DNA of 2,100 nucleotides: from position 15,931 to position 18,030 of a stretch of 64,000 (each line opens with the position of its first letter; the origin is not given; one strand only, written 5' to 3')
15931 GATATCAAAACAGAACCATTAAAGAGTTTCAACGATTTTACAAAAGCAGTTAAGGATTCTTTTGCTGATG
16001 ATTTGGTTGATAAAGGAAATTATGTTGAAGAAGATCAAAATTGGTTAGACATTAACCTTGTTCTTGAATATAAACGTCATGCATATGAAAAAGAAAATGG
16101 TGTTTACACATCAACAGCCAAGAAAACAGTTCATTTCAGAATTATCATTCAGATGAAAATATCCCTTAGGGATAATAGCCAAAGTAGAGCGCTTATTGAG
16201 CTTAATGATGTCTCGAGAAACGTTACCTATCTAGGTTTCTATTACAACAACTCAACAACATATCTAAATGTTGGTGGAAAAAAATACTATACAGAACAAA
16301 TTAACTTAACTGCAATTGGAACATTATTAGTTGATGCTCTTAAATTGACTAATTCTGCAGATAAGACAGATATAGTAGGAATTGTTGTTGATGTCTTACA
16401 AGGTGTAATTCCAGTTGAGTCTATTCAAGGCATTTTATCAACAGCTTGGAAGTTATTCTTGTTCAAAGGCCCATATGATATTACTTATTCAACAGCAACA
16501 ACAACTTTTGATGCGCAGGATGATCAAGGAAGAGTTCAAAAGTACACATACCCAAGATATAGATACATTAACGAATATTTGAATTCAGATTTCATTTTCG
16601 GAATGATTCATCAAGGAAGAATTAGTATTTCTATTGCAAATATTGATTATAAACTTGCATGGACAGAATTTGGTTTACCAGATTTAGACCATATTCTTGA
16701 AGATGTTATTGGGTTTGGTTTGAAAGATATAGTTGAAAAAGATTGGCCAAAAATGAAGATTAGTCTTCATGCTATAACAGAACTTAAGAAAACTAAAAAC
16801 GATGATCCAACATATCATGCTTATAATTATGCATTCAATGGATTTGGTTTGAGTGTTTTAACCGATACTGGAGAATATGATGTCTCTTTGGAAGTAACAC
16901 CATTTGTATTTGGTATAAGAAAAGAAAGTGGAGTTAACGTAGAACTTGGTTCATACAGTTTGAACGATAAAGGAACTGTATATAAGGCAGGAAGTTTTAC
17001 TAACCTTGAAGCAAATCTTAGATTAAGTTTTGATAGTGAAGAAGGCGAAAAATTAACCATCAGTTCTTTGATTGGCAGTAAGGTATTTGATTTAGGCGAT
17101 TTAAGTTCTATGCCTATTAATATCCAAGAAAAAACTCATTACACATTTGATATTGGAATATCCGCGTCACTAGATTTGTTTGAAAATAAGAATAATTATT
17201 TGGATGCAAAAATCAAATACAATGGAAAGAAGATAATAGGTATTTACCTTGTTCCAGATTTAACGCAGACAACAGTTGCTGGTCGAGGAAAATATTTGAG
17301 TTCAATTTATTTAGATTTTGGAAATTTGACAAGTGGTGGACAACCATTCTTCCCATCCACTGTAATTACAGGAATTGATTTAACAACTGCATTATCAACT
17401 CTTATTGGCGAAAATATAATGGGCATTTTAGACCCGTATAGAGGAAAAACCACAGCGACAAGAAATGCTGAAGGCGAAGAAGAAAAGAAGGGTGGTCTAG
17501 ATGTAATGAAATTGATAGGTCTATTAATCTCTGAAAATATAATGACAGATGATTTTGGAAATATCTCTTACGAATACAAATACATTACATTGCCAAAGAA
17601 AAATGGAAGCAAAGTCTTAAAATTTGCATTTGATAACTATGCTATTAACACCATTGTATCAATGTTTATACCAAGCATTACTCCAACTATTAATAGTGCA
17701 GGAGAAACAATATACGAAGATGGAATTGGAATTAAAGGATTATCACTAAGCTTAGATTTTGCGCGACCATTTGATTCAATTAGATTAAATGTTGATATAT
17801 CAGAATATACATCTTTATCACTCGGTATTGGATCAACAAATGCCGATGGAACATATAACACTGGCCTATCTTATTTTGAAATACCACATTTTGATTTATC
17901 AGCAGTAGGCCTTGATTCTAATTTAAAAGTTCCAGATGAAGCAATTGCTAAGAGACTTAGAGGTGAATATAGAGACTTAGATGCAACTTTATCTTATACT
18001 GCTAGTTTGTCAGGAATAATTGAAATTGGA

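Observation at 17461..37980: Second conserved module element: an acidic N-A-[DE] linker followed by a strand plus an amphipathic helix ending in Gly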

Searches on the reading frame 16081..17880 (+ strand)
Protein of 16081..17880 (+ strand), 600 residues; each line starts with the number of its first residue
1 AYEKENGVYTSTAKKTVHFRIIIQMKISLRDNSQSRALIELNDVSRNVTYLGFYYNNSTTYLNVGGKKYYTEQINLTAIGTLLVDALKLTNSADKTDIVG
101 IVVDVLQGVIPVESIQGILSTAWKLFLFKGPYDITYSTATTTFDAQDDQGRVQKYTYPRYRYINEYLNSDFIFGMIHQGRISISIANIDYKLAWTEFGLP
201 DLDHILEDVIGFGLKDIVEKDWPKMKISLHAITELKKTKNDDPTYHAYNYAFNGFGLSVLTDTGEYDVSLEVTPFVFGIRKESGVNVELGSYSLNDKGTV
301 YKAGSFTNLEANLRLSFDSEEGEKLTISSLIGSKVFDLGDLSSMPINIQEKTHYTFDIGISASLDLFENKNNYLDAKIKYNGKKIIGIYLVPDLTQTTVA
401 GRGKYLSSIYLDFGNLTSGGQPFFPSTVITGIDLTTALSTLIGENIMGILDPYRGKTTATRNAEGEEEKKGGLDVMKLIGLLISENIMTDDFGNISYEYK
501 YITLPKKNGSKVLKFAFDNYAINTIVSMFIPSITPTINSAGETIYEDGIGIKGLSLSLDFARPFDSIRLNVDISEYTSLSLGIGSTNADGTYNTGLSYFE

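Call 74: find_related_loci(query=A5, collection=genome_contigs, flank=10000)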
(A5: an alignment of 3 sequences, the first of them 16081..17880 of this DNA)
Query A5 (600 aa) in genome_contigs; peptide patterns used: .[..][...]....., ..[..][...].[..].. (x = any residue, [..] = any of these).
92 stretches matched a pattern; 5 encode a relative of the query (tblastn E <= 1e-3); 5 distinct loci.
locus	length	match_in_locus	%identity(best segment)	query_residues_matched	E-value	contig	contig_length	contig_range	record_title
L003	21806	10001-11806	47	1-600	6e-174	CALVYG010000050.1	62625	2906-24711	MAG: uncultured Clostridia bacterium isolate BRZ_LD__bin84 genome assembly, contig: BRZ_LD__NODE_270_length_62625_cov_7.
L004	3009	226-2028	46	1-599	0e+0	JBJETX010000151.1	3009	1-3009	MAG: Christensenellales bacterium isolate PUUB15_bin.055 NODE_46325_length_3009_cov_5.262356, whole genome shotgun seque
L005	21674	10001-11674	39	2-599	6e-126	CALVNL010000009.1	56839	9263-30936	MAG: uncultured Clostridia bacterium isolate BRZ_QM__bin111 genome assembly, contig: BRZ_QM__NODE_311_length_56839_cov_2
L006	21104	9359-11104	38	2-600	1e-118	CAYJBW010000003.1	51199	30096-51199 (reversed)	MAG TPA_asm: uncultured Christensenella sp. isolate ERP122455_co2_177 genome assembly, contig: NODE_71_length_51199_cov_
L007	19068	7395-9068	40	2-599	2e-131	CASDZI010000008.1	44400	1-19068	uncultured Christensenella sp. isolate A15_L4_384384_idba_bin.61 genome assembly, contig: A15_L4_384384_idba_bin.61.fa_s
